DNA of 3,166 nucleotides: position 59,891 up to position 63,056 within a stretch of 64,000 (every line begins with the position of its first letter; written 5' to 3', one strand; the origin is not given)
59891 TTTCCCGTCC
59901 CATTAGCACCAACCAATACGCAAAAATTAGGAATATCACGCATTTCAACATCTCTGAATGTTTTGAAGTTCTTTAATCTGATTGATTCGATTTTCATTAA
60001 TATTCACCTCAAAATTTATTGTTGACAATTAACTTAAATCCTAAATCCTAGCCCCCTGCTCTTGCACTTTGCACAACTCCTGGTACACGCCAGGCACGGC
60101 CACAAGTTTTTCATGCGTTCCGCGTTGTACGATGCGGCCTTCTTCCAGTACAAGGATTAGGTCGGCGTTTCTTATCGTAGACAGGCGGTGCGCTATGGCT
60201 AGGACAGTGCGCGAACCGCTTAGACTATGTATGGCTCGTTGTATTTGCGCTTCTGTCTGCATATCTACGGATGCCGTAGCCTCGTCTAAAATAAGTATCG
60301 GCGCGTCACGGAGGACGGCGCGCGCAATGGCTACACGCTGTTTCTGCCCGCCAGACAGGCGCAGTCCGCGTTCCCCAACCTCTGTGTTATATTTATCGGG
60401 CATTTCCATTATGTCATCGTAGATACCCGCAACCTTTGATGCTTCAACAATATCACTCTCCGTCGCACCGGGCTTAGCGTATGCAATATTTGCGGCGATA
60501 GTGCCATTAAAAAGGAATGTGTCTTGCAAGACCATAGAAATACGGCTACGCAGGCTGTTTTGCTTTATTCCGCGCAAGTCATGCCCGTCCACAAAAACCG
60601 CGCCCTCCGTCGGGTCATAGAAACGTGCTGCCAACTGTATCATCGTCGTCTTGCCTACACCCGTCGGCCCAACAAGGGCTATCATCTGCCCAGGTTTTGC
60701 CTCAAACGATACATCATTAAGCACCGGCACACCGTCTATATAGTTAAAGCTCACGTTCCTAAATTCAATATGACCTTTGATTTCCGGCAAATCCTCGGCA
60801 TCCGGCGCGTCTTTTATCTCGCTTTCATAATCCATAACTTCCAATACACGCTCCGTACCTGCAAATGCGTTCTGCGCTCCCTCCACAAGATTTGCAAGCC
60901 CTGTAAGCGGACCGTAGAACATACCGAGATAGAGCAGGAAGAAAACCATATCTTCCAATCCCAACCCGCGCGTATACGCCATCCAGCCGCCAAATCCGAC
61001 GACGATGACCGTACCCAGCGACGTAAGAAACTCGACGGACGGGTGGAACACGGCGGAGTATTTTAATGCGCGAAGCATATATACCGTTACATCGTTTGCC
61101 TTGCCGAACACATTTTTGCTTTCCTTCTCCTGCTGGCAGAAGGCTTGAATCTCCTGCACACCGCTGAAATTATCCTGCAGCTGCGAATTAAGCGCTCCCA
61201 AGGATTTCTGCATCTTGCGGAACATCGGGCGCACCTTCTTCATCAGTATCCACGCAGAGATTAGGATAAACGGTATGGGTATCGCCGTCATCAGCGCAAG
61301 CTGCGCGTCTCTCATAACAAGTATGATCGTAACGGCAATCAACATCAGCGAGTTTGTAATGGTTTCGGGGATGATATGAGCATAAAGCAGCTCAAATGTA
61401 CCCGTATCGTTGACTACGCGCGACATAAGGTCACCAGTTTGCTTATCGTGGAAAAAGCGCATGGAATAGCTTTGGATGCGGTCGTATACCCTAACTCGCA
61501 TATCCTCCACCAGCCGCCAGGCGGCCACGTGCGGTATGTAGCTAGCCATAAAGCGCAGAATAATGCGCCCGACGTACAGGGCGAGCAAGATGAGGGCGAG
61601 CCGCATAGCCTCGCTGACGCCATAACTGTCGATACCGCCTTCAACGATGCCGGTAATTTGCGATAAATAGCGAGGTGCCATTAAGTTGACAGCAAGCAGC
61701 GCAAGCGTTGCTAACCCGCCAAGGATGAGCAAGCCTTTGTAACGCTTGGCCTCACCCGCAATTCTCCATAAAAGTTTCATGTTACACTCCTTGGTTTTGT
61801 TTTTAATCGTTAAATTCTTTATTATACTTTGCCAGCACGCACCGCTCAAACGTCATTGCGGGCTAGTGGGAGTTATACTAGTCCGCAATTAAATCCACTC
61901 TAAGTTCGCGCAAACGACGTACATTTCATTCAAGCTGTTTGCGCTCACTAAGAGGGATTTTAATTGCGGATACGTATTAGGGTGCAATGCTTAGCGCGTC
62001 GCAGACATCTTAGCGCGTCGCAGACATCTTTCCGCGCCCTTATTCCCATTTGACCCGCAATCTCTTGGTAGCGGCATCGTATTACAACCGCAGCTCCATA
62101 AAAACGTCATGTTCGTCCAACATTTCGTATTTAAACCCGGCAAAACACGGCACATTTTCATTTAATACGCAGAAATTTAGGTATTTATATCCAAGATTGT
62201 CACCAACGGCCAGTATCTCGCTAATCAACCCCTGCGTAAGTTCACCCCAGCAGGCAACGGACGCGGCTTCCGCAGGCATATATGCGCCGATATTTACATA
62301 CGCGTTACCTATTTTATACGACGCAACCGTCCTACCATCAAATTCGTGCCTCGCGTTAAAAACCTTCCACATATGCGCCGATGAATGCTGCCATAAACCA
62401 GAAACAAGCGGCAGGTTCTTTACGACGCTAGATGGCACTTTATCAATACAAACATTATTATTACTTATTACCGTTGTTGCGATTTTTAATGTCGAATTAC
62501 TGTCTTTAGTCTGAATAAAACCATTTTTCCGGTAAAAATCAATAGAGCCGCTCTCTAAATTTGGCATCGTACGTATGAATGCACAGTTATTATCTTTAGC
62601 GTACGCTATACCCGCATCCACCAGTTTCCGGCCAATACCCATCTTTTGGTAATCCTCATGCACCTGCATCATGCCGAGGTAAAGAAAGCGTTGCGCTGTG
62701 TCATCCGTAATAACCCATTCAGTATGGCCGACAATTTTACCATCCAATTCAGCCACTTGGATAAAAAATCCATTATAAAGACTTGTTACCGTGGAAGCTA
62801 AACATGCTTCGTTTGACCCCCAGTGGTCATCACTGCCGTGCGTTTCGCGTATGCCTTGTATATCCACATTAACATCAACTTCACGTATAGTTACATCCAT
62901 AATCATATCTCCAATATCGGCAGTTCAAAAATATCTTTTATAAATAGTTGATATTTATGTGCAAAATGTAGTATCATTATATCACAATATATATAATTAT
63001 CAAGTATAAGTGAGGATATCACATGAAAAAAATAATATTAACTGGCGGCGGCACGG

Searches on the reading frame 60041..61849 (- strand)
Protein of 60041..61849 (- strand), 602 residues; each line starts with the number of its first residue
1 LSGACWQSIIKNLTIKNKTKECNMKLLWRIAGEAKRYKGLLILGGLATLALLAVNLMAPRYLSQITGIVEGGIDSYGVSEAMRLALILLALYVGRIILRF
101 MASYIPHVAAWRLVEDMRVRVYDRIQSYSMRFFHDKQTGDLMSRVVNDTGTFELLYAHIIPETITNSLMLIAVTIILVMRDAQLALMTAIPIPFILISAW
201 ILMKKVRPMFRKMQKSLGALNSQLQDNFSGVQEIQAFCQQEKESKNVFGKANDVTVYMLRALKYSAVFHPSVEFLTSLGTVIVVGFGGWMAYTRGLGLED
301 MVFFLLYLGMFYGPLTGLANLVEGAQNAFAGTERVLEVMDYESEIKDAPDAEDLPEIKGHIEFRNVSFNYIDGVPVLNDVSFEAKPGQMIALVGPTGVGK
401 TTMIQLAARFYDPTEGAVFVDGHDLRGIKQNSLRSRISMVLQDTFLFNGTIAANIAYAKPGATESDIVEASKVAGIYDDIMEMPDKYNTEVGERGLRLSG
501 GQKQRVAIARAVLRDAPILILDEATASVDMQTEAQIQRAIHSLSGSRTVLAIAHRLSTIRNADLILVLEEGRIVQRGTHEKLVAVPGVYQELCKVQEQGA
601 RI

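Call 16: search_protein_families(library=pfam, proteins=[window:60041-61849:-], max_evalue=0.00001)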
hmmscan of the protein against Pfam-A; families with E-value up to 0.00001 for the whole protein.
window:60041-61849:- (602 aa): 3 families
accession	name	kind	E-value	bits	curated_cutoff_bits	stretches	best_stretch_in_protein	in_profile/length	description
PF00664.28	ABC_membrane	-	5.5e-38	131.6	28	1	41-315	1-274/274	ABC transporter transmembrane region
PF00005.33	ABC_tran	-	6.9e-33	114.6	25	1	377-526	1-137/137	ABC transporter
PF02463.25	SMC_N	-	5.2e-06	26.5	40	0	497-566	136-209/220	RecF/RecN/SMC N terminal domain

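Call 40: find_homologous_proteins(query=window:60041-61780:-, max_evalue=1e-50)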
Query window:60041-61780:- (579 aa): 7996 proteins with E <= 1e-50 among 8000 candidates; the best 120 are listed.
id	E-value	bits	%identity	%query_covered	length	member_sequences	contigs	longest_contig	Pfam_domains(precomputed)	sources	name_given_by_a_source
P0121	0.0e+0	1270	100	100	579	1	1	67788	PF00005.34,PF02463.26,PF00664.29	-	-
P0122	0.0e+0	1015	78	100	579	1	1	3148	PF00005.34,PF02463.26,PF00664.29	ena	-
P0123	2.2e-290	982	75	100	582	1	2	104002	PF00005.34,PF00004.36,PF02463.26,PF00664.29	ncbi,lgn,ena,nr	ncbi:MAG: ABC transporter ATP-binding protein/permease [Defluviitaleaceae bacterium]|nr:ABC transpor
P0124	9.7e-286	967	75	99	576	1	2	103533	PF00005.34,PF00004.36,PF02463.26,PF00664.29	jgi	-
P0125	1.2e-283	960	74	100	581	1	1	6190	PF00005.34,PF02463.26,PF00664.29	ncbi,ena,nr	ncbi:MAG: ABC transporter ATP-binding protein/permease [Defluviitaleaceae bacterium]|nr:ABC transpor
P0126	2.4e-283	959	74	100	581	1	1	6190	PF00005.34,PF02463.26,PF00664.29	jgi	-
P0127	3.8e-281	951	74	100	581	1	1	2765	PF00005.34,PF02463.26,PF00664.29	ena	-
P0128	1.7e-280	949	73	100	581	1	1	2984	PF00005.34,PF02463.26,PF00664.29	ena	-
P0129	5.0e-280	948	74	100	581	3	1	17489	PF00005.34,PF02463.26,PF00664.29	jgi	-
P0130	6.0e-280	947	73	100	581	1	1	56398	PF00005.34,PF02463.26,PF00664.29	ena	-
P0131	1.2e-279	946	73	100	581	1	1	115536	PF00005.34,PF02463.26,PF00664.29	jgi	-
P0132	1.6e-278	943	74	100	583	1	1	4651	PF00005.34,PF02463.26,PF00664.29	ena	-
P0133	4.6e-276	935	73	100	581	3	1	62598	PF00005.34,PF02463.26,PF00664.29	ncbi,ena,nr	ncbi:MAG: ABC transporter ATP-binding protein/permease [Defluviitaleaceae bacterium]|nr:ABC transpor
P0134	3.0e-274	929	72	100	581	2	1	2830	PF00005.34,PF02463.26,PF00664.29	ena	-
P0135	5.6e-274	928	73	100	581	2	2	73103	PF00005.34,PF02463.26,PF00664.29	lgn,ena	-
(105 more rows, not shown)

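Call 41: find_encoding_contigs(protein=P0123, flank=7000, max_places=2)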
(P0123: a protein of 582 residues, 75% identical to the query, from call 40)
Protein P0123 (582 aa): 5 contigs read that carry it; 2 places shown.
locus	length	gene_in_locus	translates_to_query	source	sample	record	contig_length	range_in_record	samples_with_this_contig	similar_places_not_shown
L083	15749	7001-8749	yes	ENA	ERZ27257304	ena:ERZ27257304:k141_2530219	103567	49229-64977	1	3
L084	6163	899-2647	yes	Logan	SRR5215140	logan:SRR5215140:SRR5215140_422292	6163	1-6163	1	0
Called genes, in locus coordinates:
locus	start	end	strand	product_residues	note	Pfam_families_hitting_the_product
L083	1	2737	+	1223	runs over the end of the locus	PF00989:PAS (faint), PF08448:PAS_4, PF13188:PAS_8 (faint), PF01590:GAF (weak), PF08448:PAS_4 (weak), PF00512:HisKA, PF02518:HATPase_c, PF00072:Response_reg, +1 more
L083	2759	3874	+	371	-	PF00072:Response_reg, PF13487:HD_5, PF01966:HD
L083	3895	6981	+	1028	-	PF01590:GAF, PF08447:PAS_3, PF13426:PAS_9 (faint), PF00512:HisKA, PF02518:HATPase_c, PF00072:Response_reg, PF01627:Hpt (weak)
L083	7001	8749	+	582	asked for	PF00664:ABC_membrane, PF00004:AAA (faint), PF00005:ABC_tran, PF02463:SMC_N (weak)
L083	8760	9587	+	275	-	PF01261:AP_endonuc_2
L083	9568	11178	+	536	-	PF07969:Amidohydro_3, PF01979:Amidohydro_1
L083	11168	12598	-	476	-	PF04295:GD_AH_second, PF20629:GD_AH_C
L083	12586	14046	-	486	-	PF01232:Mannitol_dh, PF08125:Mannitol_dh_C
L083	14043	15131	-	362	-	PF00294:PfkB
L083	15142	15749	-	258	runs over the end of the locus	PF00106:adh_short, PF08659:KR, PF23441:SDR, PF13561:adh_short_C2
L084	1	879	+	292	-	?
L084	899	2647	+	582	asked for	PF00664:ABC_membrane, PF00004:AAA (faint), PF00005:ABC_tran, PF02463:SMC_N (weak)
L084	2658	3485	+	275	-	PF01261:AP_endonuc_2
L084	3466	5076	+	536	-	PF07969:Amidohydro_3, PF01979:Amidohydro_1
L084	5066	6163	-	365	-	?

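Call 42: find_encoding_contigs(protein=P0131, flank=7000, max_places=2)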
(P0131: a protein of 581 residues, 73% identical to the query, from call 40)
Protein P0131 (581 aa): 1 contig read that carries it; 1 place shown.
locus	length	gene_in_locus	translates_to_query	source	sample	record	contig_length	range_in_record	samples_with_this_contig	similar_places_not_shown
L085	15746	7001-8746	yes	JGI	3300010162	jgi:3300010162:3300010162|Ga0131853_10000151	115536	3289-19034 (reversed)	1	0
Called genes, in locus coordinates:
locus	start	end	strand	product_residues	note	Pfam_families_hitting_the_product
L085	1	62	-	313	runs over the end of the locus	PF00056:Ldh_1_N, PF02866:Ldh_1_C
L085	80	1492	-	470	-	PF02233:PNTB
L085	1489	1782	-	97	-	PF12769:PNTB_4TM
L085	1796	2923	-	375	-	PF05222:AlaDh_PNT_N, PF01262:AlaDh_PNT_C, PF02826:2-Hacid_dh_C (faint)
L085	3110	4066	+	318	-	PF00291:PALP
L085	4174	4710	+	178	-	-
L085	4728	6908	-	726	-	PF00270:DEAD, PF00271:Helicase_C, PF16124:RecQ_Zn_bind, PF09382:RQC, PF00570:HRDC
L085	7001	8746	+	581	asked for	PF00664:ABC_membrane, PF00005:ABC_tran, PF02463:SMC_N (weak)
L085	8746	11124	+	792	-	PF12705:PDDEXK_1 (weak), PF00270:DEAD (faint), PF06733:DEAD_2, PF13307:Helicase_C_2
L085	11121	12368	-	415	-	PF04055:Radical_SAM, PF12836:HHH_3 (weak)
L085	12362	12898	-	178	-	PF06114:Peptidase_M78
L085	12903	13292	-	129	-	PF12844:HTH_19, PF13560:HTH_31, PF01381:HTH_3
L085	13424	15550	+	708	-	PF09371:Tex_N, PF22706:Tex_central_region, PF16921:Tex_YqgF, PF14635:HHH_7, PF12836:HHH_3, PF17674:HHH_9, PF00575:S1, PF23459:S1_RRP5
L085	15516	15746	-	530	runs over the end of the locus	PF00239:Resolvase, PF07508:Recombinase, PF13408:Zn_ribbon_recom, PF14287:DUF4368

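Call 43: find_encoding_contigs(protein=P0133, flank=7000, max_places=2)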
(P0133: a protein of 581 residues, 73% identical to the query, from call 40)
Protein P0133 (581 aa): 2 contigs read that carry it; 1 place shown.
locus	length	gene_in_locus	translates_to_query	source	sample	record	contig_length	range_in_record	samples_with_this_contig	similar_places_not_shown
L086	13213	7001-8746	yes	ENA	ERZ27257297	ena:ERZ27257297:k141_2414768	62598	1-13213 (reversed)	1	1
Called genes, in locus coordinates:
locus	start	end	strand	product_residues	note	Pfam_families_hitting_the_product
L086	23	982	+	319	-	PF01193:RNA_pol_L, PF01000:RNA_pol_A_bac, PF03118:RNA_pol_A_CTD, PF26169:HHH_XRCC3_RpoA (weak)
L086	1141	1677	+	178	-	PF01196:Ribosomal_L17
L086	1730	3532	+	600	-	PF05192:MutS_III (weak), PF00488:MutS_V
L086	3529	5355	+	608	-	PF00009:GTP_EFTU, PF22042:EF-G_D2, PF03144:GTP_EFTU_D2, PF14492:EFG_III (weak), PF00679:EFG_C, PF21018:BipA_C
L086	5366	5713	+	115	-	PF03960:ArsC (weak)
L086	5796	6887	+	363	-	PF00395:SLH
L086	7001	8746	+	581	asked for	PF00664:ABC_membrane, PF00005:ABC_tran, PF02463:SMC_N (weak)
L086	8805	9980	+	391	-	PF07969:Amidohydro_3 (weak), PF01979:Amidohydro_1, PF07969:Amidohydro_3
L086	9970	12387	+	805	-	PF12705:PDDEXK_1 (weak), PF00270:DEAD (faint), PF06733:DEAD_2, PF13307:Helicase_C_2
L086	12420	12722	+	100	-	PF01909:NTP_transf_2, PF18765:Polbeta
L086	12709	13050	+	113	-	PF01934:HepT-like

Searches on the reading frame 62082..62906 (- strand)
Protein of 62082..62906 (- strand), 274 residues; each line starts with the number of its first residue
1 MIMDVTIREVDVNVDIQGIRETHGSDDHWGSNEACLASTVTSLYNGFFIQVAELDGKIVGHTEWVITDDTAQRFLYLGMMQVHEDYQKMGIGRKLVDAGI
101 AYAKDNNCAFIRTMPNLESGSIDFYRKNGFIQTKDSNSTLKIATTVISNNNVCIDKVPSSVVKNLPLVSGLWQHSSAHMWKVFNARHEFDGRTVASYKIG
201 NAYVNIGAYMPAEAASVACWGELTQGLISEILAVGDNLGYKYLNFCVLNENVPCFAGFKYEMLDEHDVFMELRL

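Call 16: search_protein_families(library=pfam, proteins=[window:62082-62906:-], max_evalue=0.00001)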
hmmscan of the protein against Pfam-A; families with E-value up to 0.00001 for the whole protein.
window:62082-62906:- (274 aa): 3 families
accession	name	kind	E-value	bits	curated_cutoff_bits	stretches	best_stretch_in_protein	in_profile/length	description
PF00583.31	Acetyltransf_1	-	7.5e-16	58.9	20.7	1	46-130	34-116/116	Acetyltransferase (GNAT) family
PF13508.13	Acetyltransf_7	-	1.2e-13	51.7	27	1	50-131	6-83/84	Acetyltransferase (GNAT) domain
PF13673.13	Acetyltransf_10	-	2.6e-10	40.8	23.6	1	46-136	30-113/128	Acetyltransferase (GNAT) domain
